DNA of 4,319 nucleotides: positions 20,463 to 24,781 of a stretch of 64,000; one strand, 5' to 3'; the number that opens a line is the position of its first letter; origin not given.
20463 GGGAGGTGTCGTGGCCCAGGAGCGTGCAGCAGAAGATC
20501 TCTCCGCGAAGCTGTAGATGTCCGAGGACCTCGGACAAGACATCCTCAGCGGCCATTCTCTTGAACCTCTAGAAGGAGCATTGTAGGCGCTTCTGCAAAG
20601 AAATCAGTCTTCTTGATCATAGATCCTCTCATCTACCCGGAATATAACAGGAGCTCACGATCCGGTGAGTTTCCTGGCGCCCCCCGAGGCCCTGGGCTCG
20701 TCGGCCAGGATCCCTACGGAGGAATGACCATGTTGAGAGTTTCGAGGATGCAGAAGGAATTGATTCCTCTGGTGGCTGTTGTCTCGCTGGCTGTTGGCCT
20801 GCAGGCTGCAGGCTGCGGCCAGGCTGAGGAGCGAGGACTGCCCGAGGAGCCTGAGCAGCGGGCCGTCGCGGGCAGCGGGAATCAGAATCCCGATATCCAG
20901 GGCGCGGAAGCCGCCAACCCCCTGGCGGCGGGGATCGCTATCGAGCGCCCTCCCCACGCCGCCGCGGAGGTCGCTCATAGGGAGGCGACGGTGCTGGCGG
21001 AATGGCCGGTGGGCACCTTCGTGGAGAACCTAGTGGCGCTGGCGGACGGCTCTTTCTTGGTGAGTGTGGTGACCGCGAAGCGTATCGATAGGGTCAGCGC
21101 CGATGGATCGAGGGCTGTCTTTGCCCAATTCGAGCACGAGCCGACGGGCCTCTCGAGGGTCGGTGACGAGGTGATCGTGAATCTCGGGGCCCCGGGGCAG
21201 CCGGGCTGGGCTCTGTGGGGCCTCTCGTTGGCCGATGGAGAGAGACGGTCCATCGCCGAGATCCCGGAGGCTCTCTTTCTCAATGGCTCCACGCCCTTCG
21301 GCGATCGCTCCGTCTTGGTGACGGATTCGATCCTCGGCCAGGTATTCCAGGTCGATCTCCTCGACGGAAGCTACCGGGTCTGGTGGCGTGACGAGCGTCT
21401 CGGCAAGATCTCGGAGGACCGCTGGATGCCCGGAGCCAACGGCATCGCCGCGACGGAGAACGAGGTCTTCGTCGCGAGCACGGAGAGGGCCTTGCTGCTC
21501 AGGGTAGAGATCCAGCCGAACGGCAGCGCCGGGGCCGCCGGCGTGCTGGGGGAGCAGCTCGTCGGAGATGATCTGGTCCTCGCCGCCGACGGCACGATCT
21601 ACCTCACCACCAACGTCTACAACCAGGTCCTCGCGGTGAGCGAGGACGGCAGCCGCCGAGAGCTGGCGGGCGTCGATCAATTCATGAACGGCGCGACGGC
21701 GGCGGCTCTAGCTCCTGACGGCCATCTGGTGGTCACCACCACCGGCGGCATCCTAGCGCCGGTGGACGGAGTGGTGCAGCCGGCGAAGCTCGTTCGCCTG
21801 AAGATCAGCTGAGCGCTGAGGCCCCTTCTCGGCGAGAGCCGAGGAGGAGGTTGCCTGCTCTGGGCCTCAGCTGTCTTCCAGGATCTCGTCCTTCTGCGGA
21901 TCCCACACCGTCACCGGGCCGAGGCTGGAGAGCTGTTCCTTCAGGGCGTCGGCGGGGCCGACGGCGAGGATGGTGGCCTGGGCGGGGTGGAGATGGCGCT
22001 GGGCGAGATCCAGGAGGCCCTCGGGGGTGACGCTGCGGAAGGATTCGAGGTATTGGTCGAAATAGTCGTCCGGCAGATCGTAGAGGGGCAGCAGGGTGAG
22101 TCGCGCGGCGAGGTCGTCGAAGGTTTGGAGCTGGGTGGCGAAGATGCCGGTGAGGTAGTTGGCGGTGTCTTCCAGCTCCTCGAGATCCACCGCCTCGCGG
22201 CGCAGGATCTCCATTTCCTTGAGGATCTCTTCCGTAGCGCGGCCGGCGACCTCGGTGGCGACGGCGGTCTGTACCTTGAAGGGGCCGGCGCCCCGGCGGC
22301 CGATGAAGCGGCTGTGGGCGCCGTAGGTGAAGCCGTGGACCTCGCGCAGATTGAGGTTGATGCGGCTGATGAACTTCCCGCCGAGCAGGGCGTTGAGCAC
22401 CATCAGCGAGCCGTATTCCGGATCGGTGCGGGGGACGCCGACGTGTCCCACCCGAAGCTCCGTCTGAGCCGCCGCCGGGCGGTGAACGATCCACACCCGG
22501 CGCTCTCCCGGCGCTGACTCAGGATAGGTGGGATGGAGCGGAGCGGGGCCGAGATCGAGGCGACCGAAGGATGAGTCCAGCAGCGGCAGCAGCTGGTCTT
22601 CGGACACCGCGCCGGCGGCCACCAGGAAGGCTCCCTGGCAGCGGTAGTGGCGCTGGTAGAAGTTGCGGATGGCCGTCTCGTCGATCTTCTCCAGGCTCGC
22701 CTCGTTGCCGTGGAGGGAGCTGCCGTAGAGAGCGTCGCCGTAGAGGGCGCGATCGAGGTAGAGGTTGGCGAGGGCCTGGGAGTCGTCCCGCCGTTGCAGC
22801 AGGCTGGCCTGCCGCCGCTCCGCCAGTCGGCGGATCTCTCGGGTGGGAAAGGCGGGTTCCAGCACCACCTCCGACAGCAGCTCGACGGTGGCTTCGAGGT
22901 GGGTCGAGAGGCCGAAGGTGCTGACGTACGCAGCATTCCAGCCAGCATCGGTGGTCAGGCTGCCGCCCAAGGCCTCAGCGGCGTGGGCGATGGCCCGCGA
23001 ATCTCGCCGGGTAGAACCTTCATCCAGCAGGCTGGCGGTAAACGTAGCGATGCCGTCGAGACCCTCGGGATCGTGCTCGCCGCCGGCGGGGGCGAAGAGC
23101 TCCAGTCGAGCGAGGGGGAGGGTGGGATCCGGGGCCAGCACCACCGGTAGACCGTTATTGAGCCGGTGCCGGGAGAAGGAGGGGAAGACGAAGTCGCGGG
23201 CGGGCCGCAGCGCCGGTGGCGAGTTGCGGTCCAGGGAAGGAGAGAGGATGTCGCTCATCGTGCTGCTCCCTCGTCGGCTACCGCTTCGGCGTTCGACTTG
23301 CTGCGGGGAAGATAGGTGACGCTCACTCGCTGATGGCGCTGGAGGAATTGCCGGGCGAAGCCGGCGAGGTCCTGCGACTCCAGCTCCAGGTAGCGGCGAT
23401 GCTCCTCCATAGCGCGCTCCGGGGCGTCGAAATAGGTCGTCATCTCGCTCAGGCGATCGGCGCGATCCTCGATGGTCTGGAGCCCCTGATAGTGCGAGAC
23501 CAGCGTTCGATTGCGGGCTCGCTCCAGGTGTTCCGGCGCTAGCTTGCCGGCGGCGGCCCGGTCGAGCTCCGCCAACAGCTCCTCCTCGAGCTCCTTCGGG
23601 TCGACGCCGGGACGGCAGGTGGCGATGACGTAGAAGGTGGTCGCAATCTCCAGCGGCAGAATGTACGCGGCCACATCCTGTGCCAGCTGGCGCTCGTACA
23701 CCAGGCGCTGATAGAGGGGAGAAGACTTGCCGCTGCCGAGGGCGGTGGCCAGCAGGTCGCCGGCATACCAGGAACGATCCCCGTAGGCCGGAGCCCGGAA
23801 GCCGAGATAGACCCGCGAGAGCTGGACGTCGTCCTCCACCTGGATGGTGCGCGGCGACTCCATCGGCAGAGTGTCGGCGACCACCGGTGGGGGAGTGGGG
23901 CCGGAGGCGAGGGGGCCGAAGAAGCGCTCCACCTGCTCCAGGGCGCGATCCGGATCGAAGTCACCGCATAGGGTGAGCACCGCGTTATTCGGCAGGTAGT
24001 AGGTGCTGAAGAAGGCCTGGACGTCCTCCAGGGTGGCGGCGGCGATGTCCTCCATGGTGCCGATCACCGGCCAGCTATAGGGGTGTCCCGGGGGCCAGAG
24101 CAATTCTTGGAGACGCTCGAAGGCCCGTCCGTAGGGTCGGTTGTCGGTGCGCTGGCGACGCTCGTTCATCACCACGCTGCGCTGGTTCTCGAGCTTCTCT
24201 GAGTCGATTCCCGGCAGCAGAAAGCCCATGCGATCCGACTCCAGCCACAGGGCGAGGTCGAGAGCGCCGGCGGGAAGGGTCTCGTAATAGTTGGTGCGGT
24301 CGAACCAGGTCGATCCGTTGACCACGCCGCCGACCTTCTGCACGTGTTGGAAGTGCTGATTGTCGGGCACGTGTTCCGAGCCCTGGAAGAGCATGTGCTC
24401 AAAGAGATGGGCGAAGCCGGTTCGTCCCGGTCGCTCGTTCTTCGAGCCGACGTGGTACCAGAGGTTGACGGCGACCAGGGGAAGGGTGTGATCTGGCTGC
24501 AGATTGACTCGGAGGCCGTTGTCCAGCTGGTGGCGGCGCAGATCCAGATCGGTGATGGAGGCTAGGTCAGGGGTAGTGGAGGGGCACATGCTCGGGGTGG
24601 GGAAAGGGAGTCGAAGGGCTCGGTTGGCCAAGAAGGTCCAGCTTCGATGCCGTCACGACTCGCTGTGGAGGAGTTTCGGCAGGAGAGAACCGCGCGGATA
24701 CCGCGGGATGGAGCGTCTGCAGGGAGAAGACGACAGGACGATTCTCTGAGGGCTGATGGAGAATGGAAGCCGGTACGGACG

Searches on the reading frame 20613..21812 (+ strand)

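Call 51: search_protein_families(library=pfam, proteins=[window:20613-21812:+], max_evalue=0.001)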
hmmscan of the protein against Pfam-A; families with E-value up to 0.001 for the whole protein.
window:20613-21812:+ (399 aa): 0 families

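Call 66: search_protein_families(library=pfam, proteins=[window:20613-21812:+], max_evalue=10)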
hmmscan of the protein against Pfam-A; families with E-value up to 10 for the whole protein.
window:20613-21812:+ (399 aa): 1 family
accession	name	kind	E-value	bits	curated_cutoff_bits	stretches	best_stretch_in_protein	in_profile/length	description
PF23044.1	SH3-C_UBE2O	-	0.21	11.9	21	1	239-262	25-47/68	UBE2O, ubiquitin binding SH3-C domain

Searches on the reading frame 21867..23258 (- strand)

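Call 51: search_protein_families(library=pfam, proteins=[window:21867-23258:-], max_evalue=0.001)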
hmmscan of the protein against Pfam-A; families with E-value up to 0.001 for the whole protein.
window:21867-23258:- (463 aa): 2 families
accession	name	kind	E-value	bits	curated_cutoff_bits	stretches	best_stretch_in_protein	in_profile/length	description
PF05193.26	Peptidase_M16_C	-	8e-28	98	23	1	192-367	2-179/181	Peptidase M16 inactive domain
PF00675.25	Peptidase_M16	-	2.3e-09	37.8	22.3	1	39-174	2-137/149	Insulinase (Peptidase family M16)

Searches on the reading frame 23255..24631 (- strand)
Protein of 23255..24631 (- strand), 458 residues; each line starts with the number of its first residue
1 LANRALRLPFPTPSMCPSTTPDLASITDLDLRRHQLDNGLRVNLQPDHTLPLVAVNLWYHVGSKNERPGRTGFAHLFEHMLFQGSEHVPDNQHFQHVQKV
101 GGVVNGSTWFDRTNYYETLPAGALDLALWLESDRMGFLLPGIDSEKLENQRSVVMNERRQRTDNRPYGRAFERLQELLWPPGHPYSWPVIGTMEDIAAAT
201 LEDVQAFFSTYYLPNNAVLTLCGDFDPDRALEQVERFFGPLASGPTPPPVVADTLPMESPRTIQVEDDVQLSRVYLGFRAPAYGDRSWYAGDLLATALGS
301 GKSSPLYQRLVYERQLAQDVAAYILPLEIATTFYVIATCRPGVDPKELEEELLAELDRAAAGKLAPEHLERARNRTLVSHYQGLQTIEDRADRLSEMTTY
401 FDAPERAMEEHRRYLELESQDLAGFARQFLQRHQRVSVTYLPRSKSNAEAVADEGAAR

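Call 51: search_protein_families(library=pfam, proteins=[window:23255-24631:-], max_evalue=0.001)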
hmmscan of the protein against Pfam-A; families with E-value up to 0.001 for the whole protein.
window:23255-24631:- (458 aa): 2 families
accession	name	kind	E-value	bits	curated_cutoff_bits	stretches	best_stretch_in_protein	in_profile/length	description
PF05193.26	Peptidase_M16_C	-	7e-37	127.5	23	1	199-375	2-180/181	Peptidase M16 inactive domain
PF00675.25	Peptidase_M16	-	4.4e-18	66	22.3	1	42-175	2-132/149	Insulinase (Peptidase family M16)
